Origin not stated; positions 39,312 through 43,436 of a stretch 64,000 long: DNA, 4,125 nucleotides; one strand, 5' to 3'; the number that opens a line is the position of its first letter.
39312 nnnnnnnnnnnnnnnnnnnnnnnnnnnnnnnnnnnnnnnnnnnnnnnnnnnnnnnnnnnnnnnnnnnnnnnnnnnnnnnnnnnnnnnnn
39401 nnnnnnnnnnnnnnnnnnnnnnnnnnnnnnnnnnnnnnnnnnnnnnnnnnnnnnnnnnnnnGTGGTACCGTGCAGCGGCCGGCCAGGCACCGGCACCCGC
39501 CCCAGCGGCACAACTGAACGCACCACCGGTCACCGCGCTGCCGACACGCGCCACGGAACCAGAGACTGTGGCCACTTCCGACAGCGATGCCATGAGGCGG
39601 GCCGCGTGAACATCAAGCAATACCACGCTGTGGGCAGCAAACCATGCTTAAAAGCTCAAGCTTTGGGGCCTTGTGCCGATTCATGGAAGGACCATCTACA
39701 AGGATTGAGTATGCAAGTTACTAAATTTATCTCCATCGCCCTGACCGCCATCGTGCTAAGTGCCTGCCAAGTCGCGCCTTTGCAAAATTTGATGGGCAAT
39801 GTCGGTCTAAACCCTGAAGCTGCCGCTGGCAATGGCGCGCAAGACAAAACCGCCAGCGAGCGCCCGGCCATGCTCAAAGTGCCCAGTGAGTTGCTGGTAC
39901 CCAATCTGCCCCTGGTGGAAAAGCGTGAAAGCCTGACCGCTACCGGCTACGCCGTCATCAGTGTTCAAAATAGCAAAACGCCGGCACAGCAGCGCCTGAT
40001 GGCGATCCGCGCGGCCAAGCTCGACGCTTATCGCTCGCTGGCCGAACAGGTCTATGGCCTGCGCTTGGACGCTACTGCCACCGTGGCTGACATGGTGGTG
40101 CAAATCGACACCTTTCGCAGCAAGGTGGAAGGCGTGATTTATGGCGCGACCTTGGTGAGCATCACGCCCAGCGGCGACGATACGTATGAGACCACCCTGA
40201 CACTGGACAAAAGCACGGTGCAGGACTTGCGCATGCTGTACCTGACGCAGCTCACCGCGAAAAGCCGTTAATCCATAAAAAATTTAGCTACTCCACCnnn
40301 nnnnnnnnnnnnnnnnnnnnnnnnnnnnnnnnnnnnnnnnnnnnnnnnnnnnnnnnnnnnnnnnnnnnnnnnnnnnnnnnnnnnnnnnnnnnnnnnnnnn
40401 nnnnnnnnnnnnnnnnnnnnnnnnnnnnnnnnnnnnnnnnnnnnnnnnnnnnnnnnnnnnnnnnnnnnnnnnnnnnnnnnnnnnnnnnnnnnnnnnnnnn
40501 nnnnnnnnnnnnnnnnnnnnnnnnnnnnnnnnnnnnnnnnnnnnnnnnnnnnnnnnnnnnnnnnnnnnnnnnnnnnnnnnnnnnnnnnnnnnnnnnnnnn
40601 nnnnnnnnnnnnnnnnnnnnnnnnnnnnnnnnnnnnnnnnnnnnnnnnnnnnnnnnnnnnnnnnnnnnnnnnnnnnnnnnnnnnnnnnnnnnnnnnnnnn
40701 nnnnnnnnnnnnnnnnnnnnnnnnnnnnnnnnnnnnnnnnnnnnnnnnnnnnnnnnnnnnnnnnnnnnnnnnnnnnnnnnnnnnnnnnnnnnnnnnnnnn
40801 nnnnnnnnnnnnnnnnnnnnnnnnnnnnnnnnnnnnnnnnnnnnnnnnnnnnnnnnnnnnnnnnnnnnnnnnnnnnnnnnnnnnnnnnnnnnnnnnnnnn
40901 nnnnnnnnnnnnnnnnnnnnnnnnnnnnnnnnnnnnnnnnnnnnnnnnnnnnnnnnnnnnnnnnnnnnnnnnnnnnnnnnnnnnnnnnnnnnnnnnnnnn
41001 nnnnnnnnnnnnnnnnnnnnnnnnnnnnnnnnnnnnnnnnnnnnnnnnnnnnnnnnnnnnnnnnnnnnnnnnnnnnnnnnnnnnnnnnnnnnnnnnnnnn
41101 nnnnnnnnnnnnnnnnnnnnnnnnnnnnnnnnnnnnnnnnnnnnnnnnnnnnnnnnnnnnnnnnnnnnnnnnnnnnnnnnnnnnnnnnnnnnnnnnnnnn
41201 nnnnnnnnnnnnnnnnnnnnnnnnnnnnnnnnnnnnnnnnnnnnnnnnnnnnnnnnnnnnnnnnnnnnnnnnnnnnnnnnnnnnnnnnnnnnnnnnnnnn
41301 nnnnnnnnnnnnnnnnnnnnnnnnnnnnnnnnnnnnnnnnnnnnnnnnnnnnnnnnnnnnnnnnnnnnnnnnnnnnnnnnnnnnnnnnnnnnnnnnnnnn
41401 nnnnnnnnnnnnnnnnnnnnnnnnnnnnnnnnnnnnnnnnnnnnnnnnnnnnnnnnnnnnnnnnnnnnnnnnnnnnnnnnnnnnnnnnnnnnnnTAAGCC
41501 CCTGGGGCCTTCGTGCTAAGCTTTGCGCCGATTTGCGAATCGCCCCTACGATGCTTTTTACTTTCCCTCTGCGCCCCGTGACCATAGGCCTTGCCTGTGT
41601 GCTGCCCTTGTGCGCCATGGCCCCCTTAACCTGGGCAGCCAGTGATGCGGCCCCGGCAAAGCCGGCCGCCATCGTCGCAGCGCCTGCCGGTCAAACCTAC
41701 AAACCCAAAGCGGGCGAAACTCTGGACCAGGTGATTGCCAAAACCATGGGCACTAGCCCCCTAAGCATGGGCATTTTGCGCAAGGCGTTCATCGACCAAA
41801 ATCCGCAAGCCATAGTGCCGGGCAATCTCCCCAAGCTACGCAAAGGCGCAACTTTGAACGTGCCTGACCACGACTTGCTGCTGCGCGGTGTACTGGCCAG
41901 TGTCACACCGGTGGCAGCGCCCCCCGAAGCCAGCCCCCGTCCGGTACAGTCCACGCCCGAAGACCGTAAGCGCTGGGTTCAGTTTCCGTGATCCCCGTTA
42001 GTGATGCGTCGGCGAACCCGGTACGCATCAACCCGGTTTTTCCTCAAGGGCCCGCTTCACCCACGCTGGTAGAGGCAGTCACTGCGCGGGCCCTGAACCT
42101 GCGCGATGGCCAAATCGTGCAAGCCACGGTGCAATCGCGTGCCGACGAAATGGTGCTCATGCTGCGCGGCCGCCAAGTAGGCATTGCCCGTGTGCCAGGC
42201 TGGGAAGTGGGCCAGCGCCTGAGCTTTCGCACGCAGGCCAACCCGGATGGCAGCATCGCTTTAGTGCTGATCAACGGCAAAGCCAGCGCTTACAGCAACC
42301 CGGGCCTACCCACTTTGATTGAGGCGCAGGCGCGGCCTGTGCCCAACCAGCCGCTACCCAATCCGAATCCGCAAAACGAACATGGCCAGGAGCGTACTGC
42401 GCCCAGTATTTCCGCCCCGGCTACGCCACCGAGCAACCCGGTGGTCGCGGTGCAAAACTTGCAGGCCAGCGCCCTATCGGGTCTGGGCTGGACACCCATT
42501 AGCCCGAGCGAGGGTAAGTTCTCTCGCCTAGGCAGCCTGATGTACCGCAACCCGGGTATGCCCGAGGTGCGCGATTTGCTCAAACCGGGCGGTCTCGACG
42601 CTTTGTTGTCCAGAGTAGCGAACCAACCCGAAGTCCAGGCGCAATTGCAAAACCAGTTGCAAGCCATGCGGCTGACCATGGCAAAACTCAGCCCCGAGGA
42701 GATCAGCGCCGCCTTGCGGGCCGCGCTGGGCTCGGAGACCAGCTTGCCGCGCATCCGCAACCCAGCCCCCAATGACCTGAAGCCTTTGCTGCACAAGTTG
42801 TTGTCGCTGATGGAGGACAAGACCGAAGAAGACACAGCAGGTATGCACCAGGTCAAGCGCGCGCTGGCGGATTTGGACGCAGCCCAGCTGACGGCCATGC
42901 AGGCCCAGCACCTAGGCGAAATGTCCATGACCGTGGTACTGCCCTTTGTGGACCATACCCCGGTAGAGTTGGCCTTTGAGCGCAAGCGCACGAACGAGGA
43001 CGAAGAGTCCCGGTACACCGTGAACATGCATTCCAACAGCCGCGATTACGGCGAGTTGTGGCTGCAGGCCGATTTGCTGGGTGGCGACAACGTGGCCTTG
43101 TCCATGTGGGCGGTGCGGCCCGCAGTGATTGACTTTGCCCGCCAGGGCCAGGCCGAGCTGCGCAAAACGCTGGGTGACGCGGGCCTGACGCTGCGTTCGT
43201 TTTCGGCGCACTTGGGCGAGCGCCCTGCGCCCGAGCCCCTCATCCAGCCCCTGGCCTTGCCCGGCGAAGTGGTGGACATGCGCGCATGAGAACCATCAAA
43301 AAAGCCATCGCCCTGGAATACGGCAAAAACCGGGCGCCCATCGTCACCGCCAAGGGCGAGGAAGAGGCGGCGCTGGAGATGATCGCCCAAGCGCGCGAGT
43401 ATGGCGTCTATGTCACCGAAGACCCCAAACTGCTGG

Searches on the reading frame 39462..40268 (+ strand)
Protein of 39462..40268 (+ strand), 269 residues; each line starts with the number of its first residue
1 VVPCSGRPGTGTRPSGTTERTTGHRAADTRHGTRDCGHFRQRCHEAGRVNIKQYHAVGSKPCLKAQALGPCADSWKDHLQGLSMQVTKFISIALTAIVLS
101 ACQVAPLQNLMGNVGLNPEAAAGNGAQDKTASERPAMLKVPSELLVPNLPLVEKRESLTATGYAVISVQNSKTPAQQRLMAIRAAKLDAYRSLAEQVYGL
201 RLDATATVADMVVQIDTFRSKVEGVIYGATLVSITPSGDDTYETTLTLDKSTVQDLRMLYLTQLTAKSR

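Call 11: search_protein_families(library=pfam, proteins=[window:39462-40268:+], max_evalue=0.001)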
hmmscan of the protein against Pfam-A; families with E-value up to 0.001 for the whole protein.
window:39462-40268:+ (269 aa): 1 family
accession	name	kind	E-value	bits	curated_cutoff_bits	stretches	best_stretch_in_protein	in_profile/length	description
PF02169.21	LPP20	-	3.3e-08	34.3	25.9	1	170-249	6-97/97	LPP20 lipoprotein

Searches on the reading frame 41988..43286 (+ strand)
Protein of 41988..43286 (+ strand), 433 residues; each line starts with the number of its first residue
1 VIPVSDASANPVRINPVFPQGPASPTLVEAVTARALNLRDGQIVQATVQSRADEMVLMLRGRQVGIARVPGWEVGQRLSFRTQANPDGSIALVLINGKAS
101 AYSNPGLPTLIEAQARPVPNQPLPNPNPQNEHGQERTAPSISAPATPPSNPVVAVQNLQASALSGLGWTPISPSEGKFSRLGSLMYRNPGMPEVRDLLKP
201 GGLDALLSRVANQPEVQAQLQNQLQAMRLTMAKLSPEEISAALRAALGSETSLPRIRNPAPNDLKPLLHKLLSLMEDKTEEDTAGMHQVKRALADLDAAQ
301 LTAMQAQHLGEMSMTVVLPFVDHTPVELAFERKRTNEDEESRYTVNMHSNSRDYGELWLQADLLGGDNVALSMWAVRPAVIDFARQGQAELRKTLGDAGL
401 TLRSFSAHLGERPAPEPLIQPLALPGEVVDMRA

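Call 11: search_protein_families(library=pfam, proteins=[window:41988-43286:+], max_evalue=0.001)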
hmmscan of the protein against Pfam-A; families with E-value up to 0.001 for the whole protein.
window:41988-43286:+ (433 aa): 1 family
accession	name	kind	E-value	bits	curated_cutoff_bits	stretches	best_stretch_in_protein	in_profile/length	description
PF02120.21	Flg_hook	-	2.2e-06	27.9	29.8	1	343-412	13-81/85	Flagellar hook-length control protein FliK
